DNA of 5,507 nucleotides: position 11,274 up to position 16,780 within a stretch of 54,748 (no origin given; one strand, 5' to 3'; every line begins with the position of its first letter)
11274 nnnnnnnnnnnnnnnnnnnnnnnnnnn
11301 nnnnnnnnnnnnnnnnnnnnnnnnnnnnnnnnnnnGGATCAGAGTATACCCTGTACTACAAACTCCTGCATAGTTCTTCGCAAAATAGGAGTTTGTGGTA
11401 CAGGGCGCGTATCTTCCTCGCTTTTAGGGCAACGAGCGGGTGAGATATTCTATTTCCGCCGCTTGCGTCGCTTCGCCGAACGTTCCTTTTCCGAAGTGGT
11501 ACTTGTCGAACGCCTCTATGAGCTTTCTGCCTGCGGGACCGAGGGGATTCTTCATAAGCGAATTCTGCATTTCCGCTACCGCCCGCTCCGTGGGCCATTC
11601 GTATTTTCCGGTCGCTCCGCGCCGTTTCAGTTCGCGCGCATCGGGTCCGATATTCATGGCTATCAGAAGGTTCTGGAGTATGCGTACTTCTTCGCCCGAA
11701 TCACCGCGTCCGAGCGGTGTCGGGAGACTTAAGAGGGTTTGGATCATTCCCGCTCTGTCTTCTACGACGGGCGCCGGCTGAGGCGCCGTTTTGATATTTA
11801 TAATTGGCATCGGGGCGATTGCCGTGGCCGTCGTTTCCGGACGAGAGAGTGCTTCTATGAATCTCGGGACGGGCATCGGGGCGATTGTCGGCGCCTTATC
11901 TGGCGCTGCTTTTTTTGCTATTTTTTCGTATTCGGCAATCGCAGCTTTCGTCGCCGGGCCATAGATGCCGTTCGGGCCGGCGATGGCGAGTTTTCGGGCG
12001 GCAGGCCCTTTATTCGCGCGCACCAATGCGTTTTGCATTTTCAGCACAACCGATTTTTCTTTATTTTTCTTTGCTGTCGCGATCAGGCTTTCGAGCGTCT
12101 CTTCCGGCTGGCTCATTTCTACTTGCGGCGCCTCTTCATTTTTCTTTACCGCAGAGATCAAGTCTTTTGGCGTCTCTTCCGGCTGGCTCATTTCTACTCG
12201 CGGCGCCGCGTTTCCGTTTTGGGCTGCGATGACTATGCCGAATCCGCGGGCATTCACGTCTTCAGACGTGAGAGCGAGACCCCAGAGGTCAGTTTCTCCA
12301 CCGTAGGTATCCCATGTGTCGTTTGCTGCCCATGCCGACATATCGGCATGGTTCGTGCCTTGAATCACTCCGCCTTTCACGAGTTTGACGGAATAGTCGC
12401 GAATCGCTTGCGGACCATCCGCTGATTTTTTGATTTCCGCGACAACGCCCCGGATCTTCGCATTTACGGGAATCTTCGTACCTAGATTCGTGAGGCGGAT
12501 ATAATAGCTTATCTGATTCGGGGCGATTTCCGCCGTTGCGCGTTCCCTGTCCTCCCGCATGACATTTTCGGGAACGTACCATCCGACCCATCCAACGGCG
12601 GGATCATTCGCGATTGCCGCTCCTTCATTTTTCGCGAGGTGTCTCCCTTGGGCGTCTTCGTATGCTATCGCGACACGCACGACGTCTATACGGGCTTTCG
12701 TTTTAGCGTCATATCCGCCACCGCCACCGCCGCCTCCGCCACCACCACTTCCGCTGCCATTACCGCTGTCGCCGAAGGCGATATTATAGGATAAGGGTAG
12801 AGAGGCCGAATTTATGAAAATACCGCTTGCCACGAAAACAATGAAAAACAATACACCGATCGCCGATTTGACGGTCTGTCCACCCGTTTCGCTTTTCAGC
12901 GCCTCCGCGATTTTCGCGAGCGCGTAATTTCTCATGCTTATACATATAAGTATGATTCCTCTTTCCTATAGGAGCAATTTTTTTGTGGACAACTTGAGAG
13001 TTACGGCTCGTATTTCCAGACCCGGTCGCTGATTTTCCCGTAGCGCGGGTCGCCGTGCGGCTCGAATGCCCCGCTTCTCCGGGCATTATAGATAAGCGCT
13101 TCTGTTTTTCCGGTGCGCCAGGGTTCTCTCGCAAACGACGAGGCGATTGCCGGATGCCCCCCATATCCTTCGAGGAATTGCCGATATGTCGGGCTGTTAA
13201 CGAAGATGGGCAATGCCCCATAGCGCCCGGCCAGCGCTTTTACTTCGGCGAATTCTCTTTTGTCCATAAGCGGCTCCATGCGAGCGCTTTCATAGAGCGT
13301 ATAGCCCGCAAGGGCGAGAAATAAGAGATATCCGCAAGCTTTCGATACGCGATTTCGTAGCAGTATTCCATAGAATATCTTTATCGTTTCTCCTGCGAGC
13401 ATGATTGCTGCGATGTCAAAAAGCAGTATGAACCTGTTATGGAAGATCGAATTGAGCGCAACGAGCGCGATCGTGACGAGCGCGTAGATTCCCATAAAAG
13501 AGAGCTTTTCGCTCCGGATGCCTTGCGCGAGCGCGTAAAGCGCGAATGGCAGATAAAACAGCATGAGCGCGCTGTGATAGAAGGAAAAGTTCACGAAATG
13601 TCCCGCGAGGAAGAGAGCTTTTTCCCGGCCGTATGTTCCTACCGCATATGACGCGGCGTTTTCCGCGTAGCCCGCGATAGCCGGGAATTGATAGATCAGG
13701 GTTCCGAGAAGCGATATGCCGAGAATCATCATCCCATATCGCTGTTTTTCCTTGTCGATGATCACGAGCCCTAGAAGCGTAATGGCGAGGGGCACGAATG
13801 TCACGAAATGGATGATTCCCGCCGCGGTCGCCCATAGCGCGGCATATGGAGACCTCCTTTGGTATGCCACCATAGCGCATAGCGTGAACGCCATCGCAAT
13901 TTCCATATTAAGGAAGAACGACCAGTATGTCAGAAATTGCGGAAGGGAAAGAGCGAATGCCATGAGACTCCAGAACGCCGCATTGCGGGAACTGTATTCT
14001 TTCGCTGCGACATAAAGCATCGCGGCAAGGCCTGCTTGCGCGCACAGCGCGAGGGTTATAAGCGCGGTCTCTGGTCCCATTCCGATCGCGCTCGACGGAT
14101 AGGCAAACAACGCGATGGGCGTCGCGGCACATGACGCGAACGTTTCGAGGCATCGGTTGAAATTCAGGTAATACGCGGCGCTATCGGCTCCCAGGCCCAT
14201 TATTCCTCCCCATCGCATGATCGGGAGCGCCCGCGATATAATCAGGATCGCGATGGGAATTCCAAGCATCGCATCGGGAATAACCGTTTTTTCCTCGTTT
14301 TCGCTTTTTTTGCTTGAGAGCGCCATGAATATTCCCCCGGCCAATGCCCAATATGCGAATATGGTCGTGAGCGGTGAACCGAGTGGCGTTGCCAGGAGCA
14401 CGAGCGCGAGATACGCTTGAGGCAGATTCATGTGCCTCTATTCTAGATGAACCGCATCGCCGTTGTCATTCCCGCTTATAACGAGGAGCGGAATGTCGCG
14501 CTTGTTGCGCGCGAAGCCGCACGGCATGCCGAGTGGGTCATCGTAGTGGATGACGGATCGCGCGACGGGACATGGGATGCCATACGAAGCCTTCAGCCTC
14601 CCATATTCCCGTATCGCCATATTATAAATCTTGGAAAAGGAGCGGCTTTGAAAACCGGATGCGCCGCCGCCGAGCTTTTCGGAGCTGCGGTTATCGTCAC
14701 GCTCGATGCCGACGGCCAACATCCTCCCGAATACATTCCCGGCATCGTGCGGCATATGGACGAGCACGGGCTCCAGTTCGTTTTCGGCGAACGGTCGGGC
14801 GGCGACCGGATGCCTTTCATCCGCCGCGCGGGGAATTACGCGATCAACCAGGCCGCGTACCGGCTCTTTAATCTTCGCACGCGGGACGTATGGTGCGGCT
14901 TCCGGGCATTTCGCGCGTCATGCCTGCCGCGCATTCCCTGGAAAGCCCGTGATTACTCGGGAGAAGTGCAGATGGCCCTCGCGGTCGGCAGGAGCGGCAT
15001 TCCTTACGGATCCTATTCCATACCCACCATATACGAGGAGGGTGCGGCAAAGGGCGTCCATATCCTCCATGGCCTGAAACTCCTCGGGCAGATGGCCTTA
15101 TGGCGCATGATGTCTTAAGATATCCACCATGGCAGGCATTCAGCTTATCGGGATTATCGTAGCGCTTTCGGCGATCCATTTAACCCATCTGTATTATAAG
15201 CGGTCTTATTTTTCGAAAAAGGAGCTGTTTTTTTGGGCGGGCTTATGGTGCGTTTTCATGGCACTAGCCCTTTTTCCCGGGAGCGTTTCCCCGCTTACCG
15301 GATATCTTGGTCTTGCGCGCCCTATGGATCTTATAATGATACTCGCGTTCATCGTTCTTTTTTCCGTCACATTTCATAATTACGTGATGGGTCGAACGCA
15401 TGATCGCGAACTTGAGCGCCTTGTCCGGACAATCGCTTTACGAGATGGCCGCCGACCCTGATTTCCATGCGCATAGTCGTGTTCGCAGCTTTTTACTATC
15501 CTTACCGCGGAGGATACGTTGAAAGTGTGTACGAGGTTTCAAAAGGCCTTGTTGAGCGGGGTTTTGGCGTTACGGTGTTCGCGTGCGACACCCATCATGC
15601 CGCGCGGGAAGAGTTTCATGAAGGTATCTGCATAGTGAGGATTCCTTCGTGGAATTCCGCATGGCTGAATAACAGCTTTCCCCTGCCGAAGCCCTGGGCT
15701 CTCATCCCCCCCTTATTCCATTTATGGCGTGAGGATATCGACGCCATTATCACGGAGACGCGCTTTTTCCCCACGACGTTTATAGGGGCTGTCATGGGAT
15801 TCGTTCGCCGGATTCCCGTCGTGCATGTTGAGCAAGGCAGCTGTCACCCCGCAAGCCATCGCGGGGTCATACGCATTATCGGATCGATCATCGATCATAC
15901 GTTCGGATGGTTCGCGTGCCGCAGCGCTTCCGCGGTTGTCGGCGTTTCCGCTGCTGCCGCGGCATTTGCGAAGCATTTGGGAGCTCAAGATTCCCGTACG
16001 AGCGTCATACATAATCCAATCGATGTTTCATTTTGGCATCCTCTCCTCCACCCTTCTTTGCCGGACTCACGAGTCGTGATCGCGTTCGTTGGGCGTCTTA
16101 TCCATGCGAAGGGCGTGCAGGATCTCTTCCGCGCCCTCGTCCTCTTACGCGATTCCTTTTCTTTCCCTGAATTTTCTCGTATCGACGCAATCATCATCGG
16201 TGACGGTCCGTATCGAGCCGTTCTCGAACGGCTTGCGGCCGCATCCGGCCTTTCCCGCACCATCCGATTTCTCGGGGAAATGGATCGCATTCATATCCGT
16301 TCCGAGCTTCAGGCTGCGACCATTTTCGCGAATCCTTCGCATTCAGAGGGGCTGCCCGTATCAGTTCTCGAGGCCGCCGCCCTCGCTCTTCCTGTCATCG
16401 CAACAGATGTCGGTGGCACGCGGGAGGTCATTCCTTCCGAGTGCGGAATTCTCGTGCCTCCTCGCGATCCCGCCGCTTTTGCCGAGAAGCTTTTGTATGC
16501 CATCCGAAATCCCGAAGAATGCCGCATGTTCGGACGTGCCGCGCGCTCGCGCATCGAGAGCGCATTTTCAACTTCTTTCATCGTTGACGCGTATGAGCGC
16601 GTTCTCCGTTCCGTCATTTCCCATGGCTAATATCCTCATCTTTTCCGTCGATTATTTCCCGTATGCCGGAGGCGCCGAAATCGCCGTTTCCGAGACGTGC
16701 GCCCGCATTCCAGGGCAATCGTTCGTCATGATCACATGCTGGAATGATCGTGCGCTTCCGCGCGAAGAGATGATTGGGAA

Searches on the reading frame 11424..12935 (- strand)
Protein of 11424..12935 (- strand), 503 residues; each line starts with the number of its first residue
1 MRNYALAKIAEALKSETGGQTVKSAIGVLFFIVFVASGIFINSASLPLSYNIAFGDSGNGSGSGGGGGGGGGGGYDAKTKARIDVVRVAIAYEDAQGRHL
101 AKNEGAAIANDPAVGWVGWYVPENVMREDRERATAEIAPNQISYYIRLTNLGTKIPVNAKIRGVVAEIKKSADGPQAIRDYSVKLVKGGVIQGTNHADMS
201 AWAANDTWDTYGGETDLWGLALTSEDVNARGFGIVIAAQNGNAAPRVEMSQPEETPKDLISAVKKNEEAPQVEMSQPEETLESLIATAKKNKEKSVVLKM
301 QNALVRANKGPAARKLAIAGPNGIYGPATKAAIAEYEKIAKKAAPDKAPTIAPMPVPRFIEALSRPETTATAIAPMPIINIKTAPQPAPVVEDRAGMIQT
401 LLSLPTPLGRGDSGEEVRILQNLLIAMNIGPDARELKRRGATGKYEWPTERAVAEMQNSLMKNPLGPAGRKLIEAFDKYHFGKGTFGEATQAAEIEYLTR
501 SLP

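Call 7: search_protein_families(library=pfam, proteins=[window:11424-12935:-], max_evalue=0.01)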
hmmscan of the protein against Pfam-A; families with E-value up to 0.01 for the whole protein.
window:11424-12935:- (503 aa): 1 family
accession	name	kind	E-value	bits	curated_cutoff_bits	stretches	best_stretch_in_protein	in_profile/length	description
PF01471.23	PG_binding_1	-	6.7e-07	29.8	23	0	413-458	1-39/57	Putative peptidoglycan binding domain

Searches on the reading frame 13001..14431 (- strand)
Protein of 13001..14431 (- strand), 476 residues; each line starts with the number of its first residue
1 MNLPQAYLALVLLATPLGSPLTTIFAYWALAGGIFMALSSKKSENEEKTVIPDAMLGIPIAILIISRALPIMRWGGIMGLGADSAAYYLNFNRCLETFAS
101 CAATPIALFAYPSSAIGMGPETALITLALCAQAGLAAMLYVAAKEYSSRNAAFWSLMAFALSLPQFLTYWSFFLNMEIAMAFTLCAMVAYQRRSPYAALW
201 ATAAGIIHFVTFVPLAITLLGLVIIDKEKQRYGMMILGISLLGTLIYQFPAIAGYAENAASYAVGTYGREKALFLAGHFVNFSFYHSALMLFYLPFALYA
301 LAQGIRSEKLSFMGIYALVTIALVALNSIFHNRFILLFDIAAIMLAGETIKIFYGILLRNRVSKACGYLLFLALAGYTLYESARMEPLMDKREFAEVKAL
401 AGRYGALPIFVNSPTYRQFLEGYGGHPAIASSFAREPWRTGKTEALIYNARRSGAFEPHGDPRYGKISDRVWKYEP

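Call 4: search_protein_families(library=pfam, proteins=[window:13001-14431:-], max_evalue=0.01)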
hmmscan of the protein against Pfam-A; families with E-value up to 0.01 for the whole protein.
window:13001-14431:- (476 aa): 0 families

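Call 11: search_protein_families(library=ncbifam, proteins=[window:13001-14431:-], max_evalue=0.1)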
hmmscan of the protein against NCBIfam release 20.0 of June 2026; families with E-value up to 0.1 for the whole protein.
window:13001-14431:- (476 aa): 0 families

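Call 37: search_protein_representatives(protein=window:13001-14431:-)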
Query: 476 residues. Proteins with E-value up to 0.001 (for the whole library): 158; up to 1e-10: 63; up to 1e-30: 13. The best 150 are listed.
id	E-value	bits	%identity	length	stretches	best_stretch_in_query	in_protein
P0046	1.4e-137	475.8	50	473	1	6-475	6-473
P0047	5.9e-110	384.7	45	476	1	5-476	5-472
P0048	3.3e-97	342.7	44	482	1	6-474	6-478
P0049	2.8e-83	296.8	45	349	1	142-476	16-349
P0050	2.6e-50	188.1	36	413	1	51-474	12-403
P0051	1.7e-47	178.9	33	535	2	7-442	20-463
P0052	1.0e-40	156.5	33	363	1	119-476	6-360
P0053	1.4e-39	152.8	31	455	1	54-430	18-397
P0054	1.6e-39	152.6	35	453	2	123-453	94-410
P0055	6.5e-38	147.3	32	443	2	130-474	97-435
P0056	2.8e-34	135.3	34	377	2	123-438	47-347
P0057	9.8e-34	133.5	32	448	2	135-421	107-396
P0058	2.8e-32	128.7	29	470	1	4-440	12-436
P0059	1.2e-29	120.0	31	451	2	134-430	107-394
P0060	8.4e-29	117.2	30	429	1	58-405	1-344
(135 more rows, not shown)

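Call 42: search_protein_families(library=pfam, alignment_id=A5, max_evalue=0.01)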
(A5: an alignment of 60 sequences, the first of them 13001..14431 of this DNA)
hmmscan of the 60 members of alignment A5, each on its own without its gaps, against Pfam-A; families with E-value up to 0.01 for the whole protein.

A. member 1, window:13001-14431:- (476 aa): 0 families

B. families by the number of members that match (of 60 scanned): 5 families
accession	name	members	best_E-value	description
PF13231.12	PMT_2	13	2.3e-08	Dolichyl-phosphate-mannose-protein mannosyltransferase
PF14897.12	EpsG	4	2e-05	EpsG family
PF20176.3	DUF6541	1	4.8e-07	Family of unknown function (DUF6541)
PF08997.15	UCR_6-4kD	1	0.0013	Ubiquinol-cytochrome C reductase complex, 6.4kD protein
PF11022.13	ATP19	1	0.003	ATP synthase subunit K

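Call 58: search_protein_families(library=pfam, proteins=[window:13001-14431:-], max_evalue=10)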
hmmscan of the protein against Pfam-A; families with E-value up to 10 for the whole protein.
window:13001-14431:- (476 aa): 0 families

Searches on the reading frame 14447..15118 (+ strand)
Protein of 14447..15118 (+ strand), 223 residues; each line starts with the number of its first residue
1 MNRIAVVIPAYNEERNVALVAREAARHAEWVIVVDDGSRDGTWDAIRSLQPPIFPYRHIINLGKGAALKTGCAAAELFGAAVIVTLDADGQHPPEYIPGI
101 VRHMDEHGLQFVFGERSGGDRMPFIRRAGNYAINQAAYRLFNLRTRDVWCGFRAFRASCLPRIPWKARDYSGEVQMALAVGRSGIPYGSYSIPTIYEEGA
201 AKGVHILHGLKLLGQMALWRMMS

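Call 4: search_protein_families(library=pfam, proteins=[window:14447-15118:+], max_evalue=0.01)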
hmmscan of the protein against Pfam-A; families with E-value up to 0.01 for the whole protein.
window:14447-15118:+ (223 aa): 2 families
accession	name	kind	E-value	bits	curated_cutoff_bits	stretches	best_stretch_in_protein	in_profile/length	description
PF00535.33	Glycos_transf_2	-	1.1e-24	87.7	23.3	1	6-158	2-162/168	Glycosyl transferase family 2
PF13641.12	Glyco_tranf_2_3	-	0.0029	18.1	27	1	3-112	2-119/230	Glycosyltransferase like family 2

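Call 32: search_protein_families(library=ncbifam, proteins=[window:14447-15118:+], max_evalue=0.001)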
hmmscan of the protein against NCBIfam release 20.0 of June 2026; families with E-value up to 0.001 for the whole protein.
window:14447-15118:+ (223 aa): 13 families
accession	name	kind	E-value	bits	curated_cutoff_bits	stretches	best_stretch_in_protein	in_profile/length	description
NF058614.1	PPMAGASynPpgS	equivalog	1.4e-22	80.3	370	1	5-158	3-160/226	polyprenyl-phospho-N-acetylgalactosaminyl synthase PpgS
NF041391.1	DPhHxTase_Halo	equivalog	1.1e-14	54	375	1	10-167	3-157/213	dolichyl-phosphate hexose transferase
TIGR04182.1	glyco_TIGR04182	equivalog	7.9e-14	51.7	325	1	4-202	2-196/293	S-layer glycoprotein N-glycosyltransferase AglJ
NF007986.1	PRK10714.1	equivalog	5.8e-11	42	529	1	2-158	6-167/316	undecaprenyl-phosphate 4-deoxy-4-formamido-L-arabinose transferase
NF041875.1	EPS_EpsD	equivalog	6.9e-09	35.5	370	1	5-114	2-114/325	exopolysaccharide biosynthesis glycosyltransferase EpsD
NF047588.1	GlcsyltransPgfSStrep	equivalog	1.1e-08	34.7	500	1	3-121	2-128/308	glycosyltransferase PgfS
TIGR04283.1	glyco_like_mftF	equivalog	1.2e-07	31.6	182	1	4-105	1-98/221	TIGR04283 family arsenosugar biosynthesis glycosyltransferase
TIGR03937.1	PgaC_IcaA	equivalog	1.2e-07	31.1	422.3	1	2-104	45-150/407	poly-beta-1,6-N-acetyl-D-glucosamine synthase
NF010496.0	PRK13915.1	equivalog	6.1e-06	25.5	262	1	2-104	31-142/307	glucosyl-3-phosphoglycerate synthase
TIGR03965.1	mycofact_glyco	equivalog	2.5e-05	23.4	280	1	3-110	75-185/467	mycofactocin biosynthesis glycosyltransferase MftF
TIGR03469.1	HpnB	hypoth_equivalog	0.00012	21.3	379.25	1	3-112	45-168/386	hopene-associated glycosyltransferase HpnB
NF047683.1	TeichurnBiosyTuaG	equivalog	0.00021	21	400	1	3-114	7-121/252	teichuronic acid biosynthesis protein TuaG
NF045692.1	OglycostaseCruG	equivalog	0.00042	19.3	600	1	2-112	41-160/386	2'-O-glycosyltransferase CruG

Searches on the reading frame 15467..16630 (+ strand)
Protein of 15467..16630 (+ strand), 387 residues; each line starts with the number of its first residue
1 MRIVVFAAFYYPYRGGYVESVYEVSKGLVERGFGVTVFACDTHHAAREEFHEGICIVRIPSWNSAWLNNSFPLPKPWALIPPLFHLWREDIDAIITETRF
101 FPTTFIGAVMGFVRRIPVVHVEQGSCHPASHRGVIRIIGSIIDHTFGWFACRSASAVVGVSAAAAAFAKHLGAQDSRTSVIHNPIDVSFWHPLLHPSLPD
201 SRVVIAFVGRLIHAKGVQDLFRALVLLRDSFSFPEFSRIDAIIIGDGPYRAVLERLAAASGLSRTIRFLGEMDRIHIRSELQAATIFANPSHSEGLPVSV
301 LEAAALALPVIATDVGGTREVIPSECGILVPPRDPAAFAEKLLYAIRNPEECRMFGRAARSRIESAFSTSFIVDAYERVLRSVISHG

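Call 4: search_protein_families(library=pfam, proteins=[window:15467-16630:+], max_evalue=0.01)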
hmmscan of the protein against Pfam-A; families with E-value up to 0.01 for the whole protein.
window:15467-16630:+ (387 aa): 6 families
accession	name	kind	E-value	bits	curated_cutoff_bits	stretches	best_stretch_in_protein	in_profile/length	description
PF00534.26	Glycos_transf_1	-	3.5e-36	124.8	26.4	1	199-361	12-171/172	Glycosyl transferases group 1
PF13692.12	Glyco_trans_1_4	-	1.2e-32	113.5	27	1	203-347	2-141/142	Glycosyl transferases group 1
PF13439.12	Glyco_transf_4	-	1.2e-16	61.6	28.5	1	15-188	2-169/170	Glycosyltransferase Family 4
PF13579.12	Glyco_trans_4_4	-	1.5e-12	48.5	29.7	1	15-183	1-157/158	Glycosyl transferase 4-like domain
PF20706.3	GT4-conflict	-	2.6e-07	30.4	26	1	151-325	144-323/385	Family 4 Glycosyltransferase in conflict systems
PF13524.12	Glyco_trans_1_2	-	6.4e-06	26.6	25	1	266-369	29-135/144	Glycosyl transferase-like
